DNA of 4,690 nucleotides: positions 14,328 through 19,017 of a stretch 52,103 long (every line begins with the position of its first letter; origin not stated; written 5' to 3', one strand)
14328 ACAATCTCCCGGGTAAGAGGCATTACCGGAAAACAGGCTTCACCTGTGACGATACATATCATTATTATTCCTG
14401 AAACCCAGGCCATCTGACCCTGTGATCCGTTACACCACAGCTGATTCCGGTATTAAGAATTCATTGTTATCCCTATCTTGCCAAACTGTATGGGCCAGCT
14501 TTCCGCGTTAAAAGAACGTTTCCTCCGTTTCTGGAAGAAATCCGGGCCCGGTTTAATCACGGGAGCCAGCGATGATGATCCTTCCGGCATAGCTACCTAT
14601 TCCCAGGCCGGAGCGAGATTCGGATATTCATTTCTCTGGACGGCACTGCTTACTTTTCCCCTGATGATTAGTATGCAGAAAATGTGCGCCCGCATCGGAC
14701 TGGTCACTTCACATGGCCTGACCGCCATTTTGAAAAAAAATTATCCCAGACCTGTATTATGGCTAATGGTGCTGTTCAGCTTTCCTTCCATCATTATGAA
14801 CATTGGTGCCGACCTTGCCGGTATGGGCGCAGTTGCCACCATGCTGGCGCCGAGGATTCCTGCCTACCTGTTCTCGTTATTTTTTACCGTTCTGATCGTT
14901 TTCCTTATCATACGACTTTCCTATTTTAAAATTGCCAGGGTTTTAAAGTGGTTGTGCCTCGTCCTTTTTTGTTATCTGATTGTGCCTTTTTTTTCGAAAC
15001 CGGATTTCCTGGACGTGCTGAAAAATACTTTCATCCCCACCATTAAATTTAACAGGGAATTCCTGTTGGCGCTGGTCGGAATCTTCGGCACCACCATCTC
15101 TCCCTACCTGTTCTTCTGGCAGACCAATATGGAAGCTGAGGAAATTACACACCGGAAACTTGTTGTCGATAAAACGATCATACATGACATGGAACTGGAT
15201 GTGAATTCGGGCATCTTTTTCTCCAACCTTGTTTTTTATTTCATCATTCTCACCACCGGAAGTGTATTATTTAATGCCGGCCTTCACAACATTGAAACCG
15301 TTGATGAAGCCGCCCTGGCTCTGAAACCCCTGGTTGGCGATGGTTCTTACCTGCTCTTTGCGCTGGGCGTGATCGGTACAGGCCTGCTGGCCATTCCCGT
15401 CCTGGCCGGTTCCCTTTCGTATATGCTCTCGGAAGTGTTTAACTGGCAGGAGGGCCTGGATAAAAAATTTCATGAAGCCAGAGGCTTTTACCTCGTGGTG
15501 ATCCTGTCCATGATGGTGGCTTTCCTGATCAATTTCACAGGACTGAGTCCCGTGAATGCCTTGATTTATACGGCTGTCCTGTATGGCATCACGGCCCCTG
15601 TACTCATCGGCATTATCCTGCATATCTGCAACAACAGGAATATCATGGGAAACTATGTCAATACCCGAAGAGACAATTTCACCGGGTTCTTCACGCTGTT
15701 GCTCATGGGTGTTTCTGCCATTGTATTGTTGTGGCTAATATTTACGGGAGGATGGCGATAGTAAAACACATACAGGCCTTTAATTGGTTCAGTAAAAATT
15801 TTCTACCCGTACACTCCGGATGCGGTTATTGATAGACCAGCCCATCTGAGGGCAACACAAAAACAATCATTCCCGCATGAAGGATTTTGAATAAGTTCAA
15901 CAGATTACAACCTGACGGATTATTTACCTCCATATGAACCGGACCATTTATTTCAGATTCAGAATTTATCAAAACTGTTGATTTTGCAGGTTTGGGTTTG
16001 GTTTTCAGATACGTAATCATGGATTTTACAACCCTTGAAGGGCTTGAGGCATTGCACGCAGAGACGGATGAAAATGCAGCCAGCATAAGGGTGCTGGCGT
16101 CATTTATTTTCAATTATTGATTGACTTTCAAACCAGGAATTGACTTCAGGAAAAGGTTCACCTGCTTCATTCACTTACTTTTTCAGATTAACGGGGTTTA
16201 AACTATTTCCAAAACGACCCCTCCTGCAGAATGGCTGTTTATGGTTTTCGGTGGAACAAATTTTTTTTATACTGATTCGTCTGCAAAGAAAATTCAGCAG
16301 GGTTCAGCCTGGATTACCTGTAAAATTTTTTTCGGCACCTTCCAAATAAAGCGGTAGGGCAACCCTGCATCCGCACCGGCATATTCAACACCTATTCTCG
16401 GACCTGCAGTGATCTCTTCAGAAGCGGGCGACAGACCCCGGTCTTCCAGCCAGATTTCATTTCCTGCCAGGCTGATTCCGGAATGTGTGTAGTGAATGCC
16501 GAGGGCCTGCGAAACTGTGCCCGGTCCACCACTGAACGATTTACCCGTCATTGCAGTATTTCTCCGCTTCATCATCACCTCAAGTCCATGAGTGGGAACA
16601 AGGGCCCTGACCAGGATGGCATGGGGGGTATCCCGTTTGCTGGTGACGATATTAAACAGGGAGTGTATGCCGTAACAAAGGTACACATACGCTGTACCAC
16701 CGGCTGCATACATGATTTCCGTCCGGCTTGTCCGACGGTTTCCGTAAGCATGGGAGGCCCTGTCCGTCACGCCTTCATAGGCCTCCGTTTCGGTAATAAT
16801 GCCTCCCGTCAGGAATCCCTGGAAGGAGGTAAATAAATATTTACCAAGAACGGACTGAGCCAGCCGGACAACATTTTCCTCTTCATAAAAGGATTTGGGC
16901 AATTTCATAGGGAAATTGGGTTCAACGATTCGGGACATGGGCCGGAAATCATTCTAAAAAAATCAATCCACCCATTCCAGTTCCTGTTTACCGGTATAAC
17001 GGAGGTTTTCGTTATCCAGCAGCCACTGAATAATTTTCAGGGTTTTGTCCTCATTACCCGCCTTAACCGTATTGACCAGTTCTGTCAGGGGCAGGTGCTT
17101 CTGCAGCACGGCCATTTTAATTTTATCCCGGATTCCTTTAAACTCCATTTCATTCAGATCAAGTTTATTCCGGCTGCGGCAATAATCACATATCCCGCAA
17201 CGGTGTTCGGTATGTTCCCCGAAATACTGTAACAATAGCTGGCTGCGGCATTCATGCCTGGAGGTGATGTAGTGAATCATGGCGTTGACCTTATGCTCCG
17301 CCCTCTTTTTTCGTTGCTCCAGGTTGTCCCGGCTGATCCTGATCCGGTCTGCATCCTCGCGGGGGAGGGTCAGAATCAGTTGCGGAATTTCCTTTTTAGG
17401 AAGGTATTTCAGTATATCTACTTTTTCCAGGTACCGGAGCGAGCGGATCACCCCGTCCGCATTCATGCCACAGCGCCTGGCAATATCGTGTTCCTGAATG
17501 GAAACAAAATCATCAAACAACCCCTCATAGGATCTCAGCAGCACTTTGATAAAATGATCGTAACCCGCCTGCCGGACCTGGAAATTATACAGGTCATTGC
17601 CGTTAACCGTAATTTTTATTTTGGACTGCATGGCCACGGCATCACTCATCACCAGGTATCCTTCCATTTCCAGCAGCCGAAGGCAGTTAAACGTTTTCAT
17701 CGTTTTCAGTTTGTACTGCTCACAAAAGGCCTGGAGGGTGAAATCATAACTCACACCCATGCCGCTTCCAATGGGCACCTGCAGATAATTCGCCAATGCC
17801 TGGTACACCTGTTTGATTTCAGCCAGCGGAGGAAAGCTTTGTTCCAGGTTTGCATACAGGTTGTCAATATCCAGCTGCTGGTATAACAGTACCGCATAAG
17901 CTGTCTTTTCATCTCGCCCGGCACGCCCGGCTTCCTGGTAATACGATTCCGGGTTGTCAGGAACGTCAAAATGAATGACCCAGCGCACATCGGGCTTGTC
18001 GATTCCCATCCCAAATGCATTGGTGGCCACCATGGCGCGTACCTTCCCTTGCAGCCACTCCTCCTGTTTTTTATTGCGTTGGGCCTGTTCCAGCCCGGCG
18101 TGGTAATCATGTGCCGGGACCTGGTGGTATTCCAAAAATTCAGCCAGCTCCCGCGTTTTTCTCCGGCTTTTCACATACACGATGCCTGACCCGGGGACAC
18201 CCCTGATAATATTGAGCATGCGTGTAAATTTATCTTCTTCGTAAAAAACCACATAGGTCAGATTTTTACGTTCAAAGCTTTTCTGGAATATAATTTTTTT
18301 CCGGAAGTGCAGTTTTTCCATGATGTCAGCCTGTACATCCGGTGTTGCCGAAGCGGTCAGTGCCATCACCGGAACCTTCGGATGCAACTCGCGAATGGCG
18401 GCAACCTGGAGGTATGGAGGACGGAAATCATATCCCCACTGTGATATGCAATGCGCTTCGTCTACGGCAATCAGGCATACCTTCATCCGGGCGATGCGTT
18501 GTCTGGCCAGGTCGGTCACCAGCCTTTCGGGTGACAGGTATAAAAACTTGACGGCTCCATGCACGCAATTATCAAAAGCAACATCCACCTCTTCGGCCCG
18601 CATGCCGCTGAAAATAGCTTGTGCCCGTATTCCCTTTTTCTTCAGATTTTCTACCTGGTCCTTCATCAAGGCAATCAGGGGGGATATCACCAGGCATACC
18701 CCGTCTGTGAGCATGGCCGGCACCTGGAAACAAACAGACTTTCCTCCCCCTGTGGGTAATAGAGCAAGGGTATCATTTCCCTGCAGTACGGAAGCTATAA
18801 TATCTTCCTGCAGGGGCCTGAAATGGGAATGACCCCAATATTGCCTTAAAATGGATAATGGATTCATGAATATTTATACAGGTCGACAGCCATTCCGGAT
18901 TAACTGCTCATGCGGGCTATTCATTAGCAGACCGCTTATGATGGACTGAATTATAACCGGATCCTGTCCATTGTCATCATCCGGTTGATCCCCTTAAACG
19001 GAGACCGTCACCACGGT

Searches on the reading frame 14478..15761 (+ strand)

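Call 71: search_protein_families(library=pfam, proteins=[window:14478-15761:+], max_evalue=0.00001)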
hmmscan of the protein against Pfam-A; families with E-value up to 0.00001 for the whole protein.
window:14478-15761:+ (427 aa): 1 family
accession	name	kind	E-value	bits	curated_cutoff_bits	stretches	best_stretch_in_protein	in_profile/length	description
PF01566.24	Nramp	-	2.7e-79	267.2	29.8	1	38-396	1-356/357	Natural resistance-associated macrophage protein-like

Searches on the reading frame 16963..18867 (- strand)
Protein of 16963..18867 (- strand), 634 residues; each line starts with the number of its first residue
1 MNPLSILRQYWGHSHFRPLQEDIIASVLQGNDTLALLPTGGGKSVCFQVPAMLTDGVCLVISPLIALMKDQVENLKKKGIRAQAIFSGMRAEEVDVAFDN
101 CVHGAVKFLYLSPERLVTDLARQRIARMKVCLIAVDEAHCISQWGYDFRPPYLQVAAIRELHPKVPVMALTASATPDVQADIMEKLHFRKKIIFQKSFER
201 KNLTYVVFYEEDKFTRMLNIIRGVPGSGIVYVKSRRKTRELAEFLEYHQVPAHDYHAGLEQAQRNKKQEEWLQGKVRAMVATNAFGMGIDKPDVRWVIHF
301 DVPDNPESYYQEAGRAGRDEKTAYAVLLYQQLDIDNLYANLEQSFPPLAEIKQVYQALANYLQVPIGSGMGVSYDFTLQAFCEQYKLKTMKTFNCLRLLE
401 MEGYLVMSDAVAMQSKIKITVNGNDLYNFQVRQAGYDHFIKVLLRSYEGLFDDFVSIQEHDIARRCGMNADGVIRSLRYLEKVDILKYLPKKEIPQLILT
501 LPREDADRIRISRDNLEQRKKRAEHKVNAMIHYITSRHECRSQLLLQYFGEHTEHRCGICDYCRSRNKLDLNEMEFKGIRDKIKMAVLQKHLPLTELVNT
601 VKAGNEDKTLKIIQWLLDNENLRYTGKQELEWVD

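Call 71: search_protein_families(library=pfam, proteins=[window:16963-18867:-], max_evalue=0.00001)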
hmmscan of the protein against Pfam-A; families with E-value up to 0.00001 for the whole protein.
window:16963-18867:- (634 aa): 3 families
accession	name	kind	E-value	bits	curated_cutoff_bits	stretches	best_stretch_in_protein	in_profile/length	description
PF00270.35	DEAD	-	3.6e-25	89.1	26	1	17-178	1-164/167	DEAD/DEAH box helicase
PF00271.37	Helicase_C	-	1.5e-24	86.8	23.5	1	213-318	2-108/110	Helicase conserved C-terminal domain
PF16124.10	RecQ_Zn_bind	-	6.6e-14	52.8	25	1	514-564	15-66/66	RecQ zinc-binding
